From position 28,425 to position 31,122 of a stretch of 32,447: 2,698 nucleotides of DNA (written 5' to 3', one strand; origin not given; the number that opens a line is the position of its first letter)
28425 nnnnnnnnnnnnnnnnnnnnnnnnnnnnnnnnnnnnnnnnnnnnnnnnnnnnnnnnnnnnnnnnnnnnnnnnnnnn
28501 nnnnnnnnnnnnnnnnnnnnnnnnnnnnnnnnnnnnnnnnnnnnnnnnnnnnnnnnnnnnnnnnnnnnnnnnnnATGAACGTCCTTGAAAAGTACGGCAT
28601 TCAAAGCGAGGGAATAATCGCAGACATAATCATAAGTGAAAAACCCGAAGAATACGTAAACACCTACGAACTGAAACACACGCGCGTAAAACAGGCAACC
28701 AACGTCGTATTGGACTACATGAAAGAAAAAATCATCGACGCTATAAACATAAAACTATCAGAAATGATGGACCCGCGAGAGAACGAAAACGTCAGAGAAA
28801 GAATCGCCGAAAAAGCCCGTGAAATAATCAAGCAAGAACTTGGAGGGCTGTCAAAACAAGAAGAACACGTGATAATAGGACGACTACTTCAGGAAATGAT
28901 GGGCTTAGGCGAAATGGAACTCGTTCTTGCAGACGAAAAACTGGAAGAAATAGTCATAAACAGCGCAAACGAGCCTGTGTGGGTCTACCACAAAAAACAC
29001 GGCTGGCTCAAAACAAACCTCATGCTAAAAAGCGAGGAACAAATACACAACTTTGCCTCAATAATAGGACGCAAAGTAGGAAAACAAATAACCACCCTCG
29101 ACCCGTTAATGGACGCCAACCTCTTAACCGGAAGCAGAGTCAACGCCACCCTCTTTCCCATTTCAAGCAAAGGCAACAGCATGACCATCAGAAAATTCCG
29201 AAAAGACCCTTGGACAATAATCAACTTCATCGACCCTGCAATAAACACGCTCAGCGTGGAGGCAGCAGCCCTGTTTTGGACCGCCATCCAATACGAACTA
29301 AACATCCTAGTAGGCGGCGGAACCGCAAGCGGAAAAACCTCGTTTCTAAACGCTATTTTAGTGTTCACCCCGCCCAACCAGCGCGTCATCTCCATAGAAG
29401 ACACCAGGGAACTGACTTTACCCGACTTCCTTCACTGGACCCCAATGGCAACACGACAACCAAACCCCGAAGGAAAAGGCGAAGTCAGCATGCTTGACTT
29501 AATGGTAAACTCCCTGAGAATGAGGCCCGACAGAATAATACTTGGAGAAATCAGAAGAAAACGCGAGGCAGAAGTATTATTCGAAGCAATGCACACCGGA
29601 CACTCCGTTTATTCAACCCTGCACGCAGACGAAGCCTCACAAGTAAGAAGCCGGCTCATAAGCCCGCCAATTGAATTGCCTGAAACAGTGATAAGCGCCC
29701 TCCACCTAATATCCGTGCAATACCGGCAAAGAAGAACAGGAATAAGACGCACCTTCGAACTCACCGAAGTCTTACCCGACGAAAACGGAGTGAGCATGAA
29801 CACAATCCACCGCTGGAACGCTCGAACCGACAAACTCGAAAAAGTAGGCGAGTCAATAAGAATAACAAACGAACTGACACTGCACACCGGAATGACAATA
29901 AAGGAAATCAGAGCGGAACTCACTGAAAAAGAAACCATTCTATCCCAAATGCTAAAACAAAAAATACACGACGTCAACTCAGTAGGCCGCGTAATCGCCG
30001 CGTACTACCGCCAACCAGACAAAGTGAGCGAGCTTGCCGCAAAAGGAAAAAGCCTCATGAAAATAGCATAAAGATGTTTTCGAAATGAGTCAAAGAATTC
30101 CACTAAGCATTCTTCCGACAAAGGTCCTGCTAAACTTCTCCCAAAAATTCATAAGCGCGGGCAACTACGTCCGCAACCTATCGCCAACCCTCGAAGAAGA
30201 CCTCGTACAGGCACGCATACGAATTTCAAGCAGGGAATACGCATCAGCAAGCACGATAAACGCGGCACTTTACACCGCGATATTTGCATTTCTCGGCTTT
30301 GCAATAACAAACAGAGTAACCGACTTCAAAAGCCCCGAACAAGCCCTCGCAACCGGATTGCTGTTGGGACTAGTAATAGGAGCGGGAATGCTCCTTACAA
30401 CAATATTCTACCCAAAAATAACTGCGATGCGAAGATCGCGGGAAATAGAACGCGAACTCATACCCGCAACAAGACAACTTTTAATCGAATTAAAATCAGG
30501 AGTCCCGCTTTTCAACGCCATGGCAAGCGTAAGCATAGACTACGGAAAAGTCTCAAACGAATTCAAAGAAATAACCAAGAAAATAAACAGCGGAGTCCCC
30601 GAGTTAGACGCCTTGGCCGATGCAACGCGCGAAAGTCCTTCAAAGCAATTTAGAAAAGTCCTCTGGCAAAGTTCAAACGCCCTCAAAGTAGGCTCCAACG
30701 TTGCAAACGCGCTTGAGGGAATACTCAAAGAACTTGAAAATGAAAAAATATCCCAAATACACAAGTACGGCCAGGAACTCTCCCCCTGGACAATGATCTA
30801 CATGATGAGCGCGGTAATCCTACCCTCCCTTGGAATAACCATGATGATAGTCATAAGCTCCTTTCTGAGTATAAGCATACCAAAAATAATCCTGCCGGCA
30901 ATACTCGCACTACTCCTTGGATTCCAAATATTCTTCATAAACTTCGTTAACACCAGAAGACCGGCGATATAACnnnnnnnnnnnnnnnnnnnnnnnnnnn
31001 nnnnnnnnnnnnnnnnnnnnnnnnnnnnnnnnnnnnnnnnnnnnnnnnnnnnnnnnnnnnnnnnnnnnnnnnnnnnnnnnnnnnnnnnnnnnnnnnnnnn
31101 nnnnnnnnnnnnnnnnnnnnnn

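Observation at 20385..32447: Tad/Epd-like archaeal type IV filament locus with six prepilin-like genes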

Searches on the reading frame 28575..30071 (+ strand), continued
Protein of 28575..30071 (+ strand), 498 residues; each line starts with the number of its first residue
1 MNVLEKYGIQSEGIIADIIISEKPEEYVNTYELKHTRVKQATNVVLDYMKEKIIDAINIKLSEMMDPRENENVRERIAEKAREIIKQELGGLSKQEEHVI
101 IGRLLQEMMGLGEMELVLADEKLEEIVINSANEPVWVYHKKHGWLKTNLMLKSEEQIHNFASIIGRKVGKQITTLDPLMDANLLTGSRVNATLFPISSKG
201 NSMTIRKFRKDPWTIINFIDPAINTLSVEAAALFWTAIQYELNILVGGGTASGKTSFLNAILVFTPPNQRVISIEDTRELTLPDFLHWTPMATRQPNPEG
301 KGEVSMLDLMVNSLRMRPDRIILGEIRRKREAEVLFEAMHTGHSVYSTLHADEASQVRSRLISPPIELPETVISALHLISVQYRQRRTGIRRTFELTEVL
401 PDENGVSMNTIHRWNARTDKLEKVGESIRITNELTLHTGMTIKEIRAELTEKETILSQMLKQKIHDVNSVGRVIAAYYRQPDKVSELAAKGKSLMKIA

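Call 34: search_solved_structures(query=window:28575-30071:+, max_evalue=1e-40, show_alignments=5)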
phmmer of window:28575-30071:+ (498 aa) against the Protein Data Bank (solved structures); distinct sequences matched with E-value up to 1e-40: 6.
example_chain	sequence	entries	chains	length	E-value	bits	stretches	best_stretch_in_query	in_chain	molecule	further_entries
2oap_1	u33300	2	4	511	6.8e-73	249.4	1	3-483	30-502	Type II secretion system protein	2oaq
4ii7_A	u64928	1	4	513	2.5e-55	191.5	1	49-466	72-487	FlaI ATPase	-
4ihq_A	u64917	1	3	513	1.6e-54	188.8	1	49-466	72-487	FlaI ATPase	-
8rkd_E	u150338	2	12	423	2.3e-49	171.8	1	63-406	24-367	Pilus assembly ATPase CpaF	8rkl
8rjf_A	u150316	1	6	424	2.3e-49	171.8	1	63-406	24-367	Pilus assembly ATPase CpaF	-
9e24_A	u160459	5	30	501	3.4e-49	171.2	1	57-406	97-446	CpaF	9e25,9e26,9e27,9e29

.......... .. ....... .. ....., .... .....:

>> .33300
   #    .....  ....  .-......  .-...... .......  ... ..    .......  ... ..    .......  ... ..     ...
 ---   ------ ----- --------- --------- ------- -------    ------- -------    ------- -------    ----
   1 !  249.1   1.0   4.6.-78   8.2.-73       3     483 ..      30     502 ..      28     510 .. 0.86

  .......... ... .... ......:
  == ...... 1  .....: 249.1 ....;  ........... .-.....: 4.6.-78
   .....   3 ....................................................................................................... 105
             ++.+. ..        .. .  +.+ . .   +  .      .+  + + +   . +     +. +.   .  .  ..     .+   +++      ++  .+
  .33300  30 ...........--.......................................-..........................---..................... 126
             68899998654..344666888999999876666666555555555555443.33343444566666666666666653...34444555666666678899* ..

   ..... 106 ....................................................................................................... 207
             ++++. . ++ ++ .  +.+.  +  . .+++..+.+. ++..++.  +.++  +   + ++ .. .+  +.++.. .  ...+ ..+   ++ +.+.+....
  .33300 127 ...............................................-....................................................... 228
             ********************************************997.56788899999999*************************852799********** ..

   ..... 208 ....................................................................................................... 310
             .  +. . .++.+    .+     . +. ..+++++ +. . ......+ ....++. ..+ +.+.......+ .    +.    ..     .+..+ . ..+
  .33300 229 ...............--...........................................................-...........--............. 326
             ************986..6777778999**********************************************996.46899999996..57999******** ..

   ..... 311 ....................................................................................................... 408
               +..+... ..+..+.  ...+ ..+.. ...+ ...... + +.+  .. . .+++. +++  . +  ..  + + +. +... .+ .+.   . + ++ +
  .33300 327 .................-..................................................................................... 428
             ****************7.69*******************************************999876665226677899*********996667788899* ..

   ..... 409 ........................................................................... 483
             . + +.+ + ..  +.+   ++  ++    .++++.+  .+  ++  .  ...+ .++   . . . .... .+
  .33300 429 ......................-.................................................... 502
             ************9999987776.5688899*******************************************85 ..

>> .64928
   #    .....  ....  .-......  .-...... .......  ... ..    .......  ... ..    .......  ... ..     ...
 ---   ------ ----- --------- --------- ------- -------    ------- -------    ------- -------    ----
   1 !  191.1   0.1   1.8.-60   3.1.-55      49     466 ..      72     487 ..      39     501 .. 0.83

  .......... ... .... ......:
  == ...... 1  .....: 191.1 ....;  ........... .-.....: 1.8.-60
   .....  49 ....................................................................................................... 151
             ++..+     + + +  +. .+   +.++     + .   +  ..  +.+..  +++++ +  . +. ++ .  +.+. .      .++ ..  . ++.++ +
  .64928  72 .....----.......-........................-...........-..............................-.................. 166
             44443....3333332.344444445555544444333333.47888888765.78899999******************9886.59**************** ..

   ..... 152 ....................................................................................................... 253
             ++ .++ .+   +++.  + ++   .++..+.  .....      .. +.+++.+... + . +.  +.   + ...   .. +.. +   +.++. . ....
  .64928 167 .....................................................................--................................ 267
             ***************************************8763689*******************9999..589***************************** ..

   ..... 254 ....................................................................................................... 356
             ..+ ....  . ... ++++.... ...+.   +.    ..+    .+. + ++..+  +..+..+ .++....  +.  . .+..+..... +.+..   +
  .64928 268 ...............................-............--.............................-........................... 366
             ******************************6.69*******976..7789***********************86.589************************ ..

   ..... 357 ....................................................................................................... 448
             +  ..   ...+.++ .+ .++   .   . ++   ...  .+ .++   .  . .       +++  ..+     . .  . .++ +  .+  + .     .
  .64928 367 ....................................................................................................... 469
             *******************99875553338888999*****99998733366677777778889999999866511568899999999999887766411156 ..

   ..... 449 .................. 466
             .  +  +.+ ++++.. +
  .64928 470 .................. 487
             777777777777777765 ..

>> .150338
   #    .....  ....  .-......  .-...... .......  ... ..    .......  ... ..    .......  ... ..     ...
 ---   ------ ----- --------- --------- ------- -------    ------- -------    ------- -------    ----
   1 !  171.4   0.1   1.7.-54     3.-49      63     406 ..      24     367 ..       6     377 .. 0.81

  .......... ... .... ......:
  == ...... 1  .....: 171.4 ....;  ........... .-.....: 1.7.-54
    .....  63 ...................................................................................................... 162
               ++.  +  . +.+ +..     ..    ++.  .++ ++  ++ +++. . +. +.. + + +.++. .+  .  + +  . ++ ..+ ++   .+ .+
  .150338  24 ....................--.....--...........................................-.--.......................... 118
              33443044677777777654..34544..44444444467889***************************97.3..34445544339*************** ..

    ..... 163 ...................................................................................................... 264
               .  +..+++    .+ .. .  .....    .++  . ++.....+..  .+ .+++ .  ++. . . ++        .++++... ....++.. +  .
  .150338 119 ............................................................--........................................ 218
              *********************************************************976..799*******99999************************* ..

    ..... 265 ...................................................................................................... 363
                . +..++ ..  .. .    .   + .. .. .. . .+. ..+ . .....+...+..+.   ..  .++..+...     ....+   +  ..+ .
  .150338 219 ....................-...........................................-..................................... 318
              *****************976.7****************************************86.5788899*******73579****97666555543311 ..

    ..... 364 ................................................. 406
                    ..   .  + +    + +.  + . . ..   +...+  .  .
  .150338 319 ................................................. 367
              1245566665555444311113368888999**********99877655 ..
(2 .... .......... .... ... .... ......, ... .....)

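Call 58: search_protein_representatives(protein=window:28575-30071:+)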
Query: 498 residues. Proteins with E-value up to 0.001 (for the whole library): 23059; up to 1e-10: 9001; up to 1e-30: 2177. The best 150 are listed.
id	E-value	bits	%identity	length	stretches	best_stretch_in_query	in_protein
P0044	8.5e-219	743.6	66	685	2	245-494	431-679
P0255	5.0e-181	619.0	41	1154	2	66-483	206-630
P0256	2.2e-175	600.5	54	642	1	4-484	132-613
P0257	2.6e-172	590.3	56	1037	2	1-306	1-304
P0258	5.4e-172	589.3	55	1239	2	243-492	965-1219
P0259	1.4e-167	574.7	54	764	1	3-494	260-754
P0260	1.9e-165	567.7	54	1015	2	2-277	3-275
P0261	1.0e-158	545.5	53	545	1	3-493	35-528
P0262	1.6e-157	541.5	51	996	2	5-277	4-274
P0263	5.3e-156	536.6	52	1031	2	247-480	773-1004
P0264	3.8e-155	533.7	50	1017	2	255-493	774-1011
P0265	1.8e-154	531.5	52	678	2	274-486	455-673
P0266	2.6e-154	531.0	50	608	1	3-491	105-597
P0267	5.8e-152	523.2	49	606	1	26-493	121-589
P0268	5.9e-151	519.9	46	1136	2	244-492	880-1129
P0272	1.1e-145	502.5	48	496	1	3-487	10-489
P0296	5.4e-133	460.7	45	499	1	1-489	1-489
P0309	5.3e-123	427.8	42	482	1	26-488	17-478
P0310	7.6e-122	424.0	44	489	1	1-493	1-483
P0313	1.2e-118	413.4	44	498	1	1-484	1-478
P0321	6.7e-106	371.4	40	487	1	2-490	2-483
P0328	1.4e-95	337.4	37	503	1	5-485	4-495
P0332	8.4e-90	318.3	36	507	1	27-493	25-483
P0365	3.2e-74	267.0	38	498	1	102-485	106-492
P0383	3.0e-70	253.9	38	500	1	48-480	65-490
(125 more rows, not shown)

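Call 59: list_cluster_members(proteins=[P0272, P0296, P0310, P0313, P0321, P0328, P0332, P0309, P0365, P0383])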
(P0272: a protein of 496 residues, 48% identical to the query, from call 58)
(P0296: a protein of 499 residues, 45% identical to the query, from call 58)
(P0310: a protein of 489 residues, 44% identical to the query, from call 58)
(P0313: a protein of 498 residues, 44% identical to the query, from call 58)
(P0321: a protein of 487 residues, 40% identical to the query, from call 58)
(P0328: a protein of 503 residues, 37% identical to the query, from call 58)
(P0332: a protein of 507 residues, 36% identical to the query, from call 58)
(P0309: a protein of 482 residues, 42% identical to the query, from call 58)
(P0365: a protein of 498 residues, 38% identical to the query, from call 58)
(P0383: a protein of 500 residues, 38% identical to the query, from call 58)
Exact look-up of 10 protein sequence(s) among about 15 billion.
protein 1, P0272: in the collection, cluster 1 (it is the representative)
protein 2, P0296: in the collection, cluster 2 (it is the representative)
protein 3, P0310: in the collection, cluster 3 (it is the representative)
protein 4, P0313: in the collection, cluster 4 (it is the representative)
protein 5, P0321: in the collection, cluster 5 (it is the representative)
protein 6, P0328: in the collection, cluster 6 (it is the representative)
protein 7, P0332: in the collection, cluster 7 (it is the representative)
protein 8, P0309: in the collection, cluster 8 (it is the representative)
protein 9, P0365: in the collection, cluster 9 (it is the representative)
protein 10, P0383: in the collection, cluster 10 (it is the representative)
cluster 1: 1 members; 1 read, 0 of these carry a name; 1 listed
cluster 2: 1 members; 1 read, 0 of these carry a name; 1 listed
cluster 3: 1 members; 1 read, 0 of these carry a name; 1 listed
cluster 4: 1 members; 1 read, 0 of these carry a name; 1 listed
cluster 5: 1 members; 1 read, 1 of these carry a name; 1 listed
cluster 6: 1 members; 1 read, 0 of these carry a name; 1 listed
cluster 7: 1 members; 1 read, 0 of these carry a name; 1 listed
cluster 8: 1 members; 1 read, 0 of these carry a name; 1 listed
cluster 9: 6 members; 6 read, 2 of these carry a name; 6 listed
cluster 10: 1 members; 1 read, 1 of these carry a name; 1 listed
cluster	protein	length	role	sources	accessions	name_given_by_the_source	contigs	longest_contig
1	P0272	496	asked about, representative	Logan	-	-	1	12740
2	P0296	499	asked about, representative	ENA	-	-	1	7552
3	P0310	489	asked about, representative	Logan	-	-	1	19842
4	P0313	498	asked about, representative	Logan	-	-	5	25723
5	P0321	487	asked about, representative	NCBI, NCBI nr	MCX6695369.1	MAG: ATPase, T2SS/T4P/T4SS family [Candidatus Altiarchaeota archaeon] | ATPase, T2SS/T4P/T4SS family [Candidatus Altiarchaeota archaeon]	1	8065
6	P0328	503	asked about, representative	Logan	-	-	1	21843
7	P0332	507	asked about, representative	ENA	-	-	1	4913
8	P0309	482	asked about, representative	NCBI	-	-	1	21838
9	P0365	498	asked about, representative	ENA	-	-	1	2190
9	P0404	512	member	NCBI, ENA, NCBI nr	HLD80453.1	MAG TPA: ATPase, T2SS/T4P/T4SS family [archaeon] | ATPase, T2SS/T4P/T4SS family [archaeon]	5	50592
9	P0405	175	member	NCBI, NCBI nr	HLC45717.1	MAG TPA: hypothetical protein VJI67_02490, partial [archaeon] | hypothetical protein [archaeon]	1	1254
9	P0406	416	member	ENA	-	-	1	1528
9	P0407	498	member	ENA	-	-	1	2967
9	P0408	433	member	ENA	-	-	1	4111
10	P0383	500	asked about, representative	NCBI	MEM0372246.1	MAG: type II/IV secretion system ATPase subunit [archaeon]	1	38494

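Call 79: search_solved_structures(query=L001:13802-14239:+, max_evalue=10)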
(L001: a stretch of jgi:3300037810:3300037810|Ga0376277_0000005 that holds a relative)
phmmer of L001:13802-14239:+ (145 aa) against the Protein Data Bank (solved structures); distinct sequences matched with E-value up to 10: 1.
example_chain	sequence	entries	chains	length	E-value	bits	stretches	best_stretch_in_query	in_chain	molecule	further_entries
2i6t_A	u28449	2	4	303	0.22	14.9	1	69-120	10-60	UBIQUITIN-CONJUGATING ENZYME E2-LIKE ISOFORM A | Ubiquitin-conjugating enzyme E2 variant 3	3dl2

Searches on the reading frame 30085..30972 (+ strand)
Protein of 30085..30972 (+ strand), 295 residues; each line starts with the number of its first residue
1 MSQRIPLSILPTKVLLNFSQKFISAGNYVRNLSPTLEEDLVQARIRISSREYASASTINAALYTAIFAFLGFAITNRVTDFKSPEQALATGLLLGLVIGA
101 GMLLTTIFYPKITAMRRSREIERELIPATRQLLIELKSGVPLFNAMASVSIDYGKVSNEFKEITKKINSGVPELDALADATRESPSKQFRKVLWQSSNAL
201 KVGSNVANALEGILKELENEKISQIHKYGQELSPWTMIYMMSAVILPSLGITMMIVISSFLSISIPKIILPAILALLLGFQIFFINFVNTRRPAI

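Call 4: search_protein_families(library=pfam, max_evalue=0.01, proteins=[window:30085-30972:+])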
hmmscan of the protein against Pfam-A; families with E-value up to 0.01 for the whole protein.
window:30085-30972:+ (295 aa): 1 family
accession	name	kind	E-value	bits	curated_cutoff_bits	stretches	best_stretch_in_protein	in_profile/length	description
PF00482.28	T2SSF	-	6.1e-16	59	25.2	1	129-253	2-124/125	Type II secretion system (T2SS), protein F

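Call 16: search_protein_families(library=ncbifam, max_evalue=0.01, proteins=[window:30085-30972:+])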
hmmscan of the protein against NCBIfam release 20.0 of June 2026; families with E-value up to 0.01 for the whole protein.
window:30085-30972:+ (295 aa): 4 families
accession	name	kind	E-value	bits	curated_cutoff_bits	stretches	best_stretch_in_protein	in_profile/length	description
NF046075.1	UpsF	equivalog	1e-06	27.8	400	1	60-282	37-246/484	membrane pilin protein UpsF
NF008245.0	PRK11021.1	equivalog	0.0013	17.8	284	1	38-101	166-231/419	L-methionine/branched-chain amino acid transporter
NF052606.1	T4PiliAsmPilCMyx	equivalog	0.0026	16.7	700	1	123-255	80-202/419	type IV pilus assembly protein PilC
TIGR02120.1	GspF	equivalog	0.0084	15.4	424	0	117-239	57-170/401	type II secretion system inner membrane protein GspF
